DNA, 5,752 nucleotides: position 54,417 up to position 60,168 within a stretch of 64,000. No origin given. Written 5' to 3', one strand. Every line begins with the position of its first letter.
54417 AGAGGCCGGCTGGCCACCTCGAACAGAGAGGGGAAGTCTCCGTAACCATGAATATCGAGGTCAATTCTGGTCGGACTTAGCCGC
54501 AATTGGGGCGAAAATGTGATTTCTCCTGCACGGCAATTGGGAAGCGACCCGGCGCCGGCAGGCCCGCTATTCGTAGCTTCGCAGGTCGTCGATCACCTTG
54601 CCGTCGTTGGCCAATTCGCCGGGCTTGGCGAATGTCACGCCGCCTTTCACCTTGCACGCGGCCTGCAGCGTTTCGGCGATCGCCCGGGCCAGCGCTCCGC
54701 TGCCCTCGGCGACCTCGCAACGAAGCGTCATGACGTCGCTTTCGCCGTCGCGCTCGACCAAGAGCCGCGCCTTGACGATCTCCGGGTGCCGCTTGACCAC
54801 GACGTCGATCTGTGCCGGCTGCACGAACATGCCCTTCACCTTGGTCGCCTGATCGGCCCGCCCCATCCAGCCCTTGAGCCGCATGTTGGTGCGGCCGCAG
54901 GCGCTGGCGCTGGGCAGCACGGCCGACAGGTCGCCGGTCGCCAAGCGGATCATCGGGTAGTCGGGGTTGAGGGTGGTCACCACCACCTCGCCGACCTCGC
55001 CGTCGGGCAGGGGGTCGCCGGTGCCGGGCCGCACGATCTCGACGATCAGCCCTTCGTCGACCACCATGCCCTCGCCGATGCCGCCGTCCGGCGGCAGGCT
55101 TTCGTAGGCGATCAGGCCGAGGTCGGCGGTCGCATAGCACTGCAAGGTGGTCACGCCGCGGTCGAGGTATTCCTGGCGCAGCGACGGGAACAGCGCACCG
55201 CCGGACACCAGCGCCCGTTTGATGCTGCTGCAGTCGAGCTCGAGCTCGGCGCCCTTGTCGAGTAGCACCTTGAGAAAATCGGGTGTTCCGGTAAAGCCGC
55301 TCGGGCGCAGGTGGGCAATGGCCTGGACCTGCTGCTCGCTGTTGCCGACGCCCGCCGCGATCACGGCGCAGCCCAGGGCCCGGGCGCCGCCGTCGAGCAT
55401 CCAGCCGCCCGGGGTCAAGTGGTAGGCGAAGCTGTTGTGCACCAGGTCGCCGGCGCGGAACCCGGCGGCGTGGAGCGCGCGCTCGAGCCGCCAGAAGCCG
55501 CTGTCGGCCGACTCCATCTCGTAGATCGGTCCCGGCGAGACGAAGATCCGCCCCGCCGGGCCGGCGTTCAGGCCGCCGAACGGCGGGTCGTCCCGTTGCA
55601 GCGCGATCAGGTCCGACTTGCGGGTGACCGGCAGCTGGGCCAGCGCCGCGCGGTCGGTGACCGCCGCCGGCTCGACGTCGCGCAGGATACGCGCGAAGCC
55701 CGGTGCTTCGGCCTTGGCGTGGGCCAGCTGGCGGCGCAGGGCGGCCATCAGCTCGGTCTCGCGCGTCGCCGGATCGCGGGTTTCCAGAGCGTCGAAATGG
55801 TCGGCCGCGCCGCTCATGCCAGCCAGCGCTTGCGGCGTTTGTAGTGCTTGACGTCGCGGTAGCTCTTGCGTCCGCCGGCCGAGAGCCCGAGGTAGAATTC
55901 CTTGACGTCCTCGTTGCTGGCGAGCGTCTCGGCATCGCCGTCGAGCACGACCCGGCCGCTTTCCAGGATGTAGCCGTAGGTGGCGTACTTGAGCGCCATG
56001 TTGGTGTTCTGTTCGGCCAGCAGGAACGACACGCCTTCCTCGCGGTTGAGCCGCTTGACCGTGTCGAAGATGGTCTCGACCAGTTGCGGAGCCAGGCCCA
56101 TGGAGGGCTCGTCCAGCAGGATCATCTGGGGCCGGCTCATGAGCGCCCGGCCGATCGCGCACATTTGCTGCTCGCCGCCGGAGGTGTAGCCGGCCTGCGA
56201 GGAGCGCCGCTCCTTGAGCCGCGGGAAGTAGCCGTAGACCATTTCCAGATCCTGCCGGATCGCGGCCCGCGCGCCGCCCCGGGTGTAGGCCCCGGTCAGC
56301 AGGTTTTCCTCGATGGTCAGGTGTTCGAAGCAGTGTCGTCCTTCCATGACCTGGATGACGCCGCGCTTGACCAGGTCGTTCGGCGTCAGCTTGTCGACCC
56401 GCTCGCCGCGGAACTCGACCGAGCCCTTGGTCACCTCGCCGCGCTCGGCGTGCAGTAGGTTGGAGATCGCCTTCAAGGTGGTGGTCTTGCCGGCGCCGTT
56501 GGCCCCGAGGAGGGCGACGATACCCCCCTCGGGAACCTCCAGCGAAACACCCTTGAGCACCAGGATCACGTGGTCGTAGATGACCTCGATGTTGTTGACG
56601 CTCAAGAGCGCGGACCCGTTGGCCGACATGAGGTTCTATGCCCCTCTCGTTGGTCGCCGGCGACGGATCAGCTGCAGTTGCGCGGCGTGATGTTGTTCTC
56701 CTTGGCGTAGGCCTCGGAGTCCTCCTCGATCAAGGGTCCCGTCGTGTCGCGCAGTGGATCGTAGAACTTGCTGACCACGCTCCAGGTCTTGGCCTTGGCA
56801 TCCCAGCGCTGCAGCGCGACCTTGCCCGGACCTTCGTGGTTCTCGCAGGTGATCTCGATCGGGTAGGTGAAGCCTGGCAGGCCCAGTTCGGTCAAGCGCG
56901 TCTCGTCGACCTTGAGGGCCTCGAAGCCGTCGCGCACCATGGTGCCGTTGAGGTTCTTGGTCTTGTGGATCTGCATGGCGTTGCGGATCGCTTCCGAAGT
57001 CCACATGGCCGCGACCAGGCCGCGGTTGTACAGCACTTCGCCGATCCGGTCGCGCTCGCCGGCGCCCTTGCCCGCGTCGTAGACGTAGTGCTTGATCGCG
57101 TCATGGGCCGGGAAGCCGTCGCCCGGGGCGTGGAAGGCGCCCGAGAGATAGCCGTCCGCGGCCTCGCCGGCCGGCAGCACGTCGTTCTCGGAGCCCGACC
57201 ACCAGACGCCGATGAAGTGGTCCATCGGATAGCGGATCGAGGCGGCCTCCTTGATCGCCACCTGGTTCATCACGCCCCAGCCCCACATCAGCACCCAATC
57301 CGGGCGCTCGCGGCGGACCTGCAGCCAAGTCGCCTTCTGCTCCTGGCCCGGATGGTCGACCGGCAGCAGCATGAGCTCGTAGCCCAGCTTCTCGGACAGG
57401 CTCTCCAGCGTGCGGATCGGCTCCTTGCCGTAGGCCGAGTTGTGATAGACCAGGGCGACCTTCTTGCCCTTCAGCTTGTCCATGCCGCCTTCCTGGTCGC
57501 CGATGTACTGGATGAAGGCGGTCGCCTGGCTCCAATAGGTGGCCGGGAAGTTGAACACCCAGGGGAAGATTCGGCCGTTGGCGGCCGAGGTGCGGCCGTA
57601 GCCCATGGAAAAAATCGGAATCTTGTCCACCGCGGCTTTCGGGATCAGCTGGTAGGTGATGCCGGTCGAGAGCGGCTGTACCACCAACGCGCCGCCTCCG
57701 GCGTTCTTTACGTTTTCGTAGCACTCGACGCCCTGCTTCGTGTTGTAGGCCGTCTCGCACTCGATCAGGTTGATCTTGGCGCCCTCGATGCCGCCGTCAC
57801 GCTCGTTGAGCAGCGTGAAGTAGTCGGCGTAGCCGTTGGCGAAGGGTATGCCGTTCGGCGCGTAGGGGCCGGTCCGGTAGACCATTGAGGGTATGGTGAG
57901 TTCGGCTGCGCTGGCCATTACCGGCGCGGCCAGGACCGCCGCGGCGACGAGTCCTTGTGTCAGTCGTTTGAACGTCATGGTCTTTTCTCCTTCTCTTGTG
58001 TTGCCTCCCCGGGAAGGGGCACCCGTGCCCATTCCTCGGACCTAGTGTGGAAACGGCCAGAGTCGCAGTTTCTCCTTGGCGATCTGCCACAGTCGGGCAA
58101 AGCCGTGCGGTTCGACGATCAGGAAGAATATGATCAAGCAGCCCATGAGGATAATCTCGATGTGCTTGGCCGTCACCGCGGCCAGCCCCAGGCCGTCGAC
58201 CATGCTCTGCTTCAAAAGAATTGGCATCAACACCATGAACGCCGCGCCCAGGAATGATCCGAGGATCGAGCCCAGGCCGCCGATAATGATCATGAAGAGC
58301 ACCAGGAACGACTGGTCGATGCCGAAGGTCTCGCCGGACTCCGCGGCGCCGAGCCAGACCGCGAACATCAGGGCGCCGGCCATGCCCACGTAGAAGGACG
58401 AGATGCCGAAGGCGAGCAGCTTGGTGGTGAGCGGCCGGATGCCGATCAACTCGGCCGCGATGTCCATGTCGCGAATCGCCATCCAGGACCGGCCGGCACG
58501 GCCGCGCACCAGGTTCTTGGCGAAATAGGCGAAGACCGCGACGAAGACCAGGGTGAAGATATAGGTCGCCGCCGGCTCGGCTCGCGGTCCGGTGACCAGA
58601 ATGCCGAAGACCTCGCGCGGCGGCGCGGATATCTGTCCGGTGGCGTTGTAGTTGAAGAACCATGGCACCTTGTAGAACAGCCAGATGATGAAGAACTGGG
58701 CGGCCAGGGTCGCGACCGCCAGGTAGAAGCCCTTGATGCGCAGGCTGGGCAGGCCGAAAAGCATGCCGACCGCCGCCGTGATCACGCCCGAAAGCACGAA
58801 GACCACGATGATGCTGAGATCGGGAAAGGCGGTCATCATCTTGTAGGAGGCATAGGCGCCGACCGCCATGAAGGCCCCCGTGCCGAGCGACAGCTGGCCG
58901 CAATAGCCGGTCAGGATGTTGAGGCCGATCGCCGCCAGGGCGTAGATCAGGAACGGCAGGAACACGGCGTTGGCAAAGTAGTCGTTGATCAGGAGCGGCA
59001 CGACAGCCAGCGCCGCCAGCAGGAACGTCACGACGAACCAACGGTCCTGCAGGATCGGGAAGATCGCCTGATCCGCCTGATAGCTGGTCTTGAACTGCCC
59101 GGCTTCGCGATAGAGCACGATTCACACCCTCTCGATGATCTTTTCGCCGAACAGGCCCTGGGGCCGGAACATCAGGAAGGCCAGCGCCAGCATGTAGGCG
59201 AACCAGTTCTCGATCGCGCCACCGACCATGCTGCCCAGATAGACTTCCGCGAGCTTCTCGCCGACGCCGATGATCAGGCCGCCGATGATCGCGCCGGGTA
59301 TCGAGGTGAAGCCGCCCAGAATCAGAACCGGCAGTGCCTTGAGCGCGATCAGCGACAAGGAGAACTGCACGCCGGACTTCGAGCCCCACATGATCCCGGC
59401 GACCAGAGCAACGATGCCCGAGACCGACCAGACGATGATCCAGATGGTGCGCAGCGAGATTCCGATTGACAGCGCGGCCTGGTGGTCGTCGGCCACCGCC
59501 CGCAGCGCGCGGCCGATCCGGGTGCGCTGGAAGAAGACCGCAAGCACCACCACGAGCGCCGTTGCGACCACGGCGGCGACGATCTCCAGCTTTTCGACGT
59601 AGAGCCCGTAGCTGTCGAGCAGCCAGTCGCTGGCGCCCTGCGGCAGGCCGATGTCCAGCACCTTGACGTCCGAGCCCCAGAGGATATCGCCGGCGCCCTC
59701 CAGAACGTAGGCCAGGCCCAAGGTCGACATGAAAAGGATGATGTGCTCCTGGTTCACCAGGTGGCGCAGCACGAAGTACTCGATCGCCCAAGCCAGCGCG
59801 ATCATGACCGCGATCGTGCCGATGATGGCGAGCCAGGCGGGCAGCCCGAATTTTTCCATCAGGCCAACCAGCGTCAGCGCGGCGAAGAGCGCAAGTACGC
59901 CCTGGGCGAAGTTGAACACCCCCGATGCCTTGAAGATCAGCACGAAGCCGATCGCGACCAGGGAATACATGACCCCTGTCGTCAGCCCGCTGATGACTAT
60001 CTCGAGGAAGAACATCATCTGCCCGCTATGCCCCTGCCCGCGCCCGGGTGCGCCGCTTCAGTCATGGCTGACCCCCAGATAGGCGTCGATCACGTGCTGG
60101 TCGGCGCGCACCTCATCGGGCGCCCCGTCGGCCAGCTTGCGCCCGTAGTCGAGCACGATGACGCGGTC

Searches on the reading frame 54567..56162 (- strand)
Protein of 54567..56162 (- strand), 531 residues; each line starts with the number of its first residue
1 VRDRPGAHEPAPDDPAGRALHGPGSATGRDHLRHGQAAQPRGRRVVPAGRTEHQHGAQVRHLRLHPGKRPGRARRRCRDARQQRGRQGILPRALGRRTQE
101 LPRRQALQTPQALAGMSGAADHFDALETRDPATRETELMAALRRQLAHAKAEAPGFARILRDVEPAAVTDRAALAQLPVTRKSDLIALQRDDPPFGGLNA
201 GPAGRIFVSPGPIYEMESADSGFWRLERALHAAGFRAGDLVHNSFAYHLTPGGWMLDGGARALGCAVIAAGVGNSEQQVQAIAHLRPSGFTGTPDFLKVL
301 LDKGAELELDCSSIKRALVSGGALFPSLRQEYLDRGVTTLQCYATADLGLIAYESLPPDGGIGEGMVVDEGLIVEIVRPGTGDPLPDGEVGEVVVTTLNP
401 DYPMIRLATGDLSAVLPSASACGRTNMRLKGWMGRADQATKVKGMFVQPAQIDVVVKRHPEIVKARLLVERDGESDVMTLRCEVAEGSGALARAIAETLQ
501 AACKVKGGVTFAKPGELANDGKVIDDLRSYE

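Call 35: search_protein_families(library=pfam, proteins=[window:54567-56162:-], max_evalue=0.00001)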
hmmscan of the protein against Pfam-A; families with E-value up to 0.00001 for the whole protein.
window:54567-56162:- (531 aa): 1 family
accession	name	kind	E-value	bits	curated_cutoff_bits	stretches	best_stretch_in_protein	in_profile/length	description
PF00501.34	AMP-binding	-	1.4e-10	41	29.9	1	265-396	232-375/384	AMP-binding enzyme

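Call 63: search_protein_families(library=ncbifam, proteins=[window:54567-56162:-], max_evalue=1e-10)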
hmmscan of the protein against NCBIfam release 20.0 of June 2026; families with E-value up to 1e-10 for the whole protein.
window:54567-56162:- (531 aa): 4 families
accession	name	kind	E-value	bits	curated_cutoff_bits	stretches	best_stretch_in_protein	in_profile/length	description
TIGR02155.1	PA_CoA_ligase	equivalog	5.1e-38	130.7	646.3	1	145-501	19-388/422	phenylacetate--CoA ligase PaaK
NF041878.1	paak_haloarch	equivalog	1.3e-37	129.4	700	1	142-500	21-390/427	phenylacetate--CoA ligase PaaK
NF053551.1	FlxY_rubin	equivalog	1.4e-26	93.2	520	1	259-517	141-405/424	flexirubin biosynthesis putative acyl-CoA ligase FlxY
NF045666.1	DVU1553_fam_AMP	equivalog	4.8e-25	88.3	300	1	255-435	150-330/331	DVU_1553 family AMP-dependent CoA ligase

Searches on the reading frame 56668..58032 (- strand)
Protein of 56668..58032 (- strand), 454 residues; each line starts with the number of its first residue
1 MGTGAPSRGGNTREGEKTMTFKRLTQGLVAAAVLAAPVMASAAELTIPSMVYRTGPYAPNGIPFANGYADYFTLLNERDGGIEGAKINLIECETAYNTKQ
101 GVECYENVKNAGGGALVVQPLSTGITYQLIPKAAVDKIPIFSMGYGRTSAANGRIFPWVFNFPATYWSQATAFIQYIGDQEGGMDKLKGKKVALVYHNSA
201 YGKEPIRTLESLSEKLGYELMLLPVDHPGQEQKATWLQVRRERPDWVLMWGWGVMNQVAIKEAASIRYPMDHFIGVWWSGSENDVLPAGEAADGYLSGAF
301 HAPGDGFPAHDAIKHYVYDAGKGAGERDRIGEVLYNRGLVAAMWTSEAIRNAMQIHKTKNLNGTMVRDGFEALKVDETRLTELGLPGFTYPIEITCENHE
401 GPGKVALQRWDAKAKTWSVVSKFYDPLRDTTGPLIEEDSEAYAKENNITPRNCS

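Call 35: search_protein_families(library=pfam, proteins=[window:56668-58032:-], max_evalue=0.00001)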
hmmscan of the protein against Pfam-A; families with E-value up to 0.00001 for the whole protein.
window:56668-58032:- (454 aa): 1 family
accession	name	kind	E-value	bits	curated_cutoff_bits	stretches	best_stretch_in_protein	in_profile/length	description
PF13458.12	Peripla_BP_6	-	6.3e-45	154.8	31.7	1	45-413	2-341/343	Periplasmic binding protein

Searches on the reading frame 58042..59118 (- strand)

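Call 35: search_protein_families(library=pfam, proteins=[window:58042-59118:-], max_evalue=0.00001)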
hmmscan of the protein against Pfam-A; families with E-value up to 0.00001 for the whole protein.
window:58042-59118:- (358 aa): 1 family
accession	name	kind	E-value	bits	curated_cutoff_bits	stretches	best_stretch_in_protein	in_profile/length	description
PF02653.21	BPD_transp_2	-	4.1e-31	108.6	26.8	1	53-332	6-268/269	Branched-chain amino acid transport system / permease component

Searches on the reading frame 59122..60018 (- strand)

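Call 35: search_protein_families(library=pfam, proteins=[window:59122-60018:-], max_evalue=0.00001)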
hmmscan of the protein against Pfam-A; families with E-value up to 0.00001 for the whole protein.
window:59122-60018:- (298 aa): 1 family
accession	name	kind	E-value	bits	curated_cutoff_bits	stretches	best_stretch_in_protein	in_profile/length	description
PF02653.21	BPD_transp_2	-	2.8e-29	102.5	26.8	1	8-284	2-267/269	Branched-chain amino acid transport system / permease component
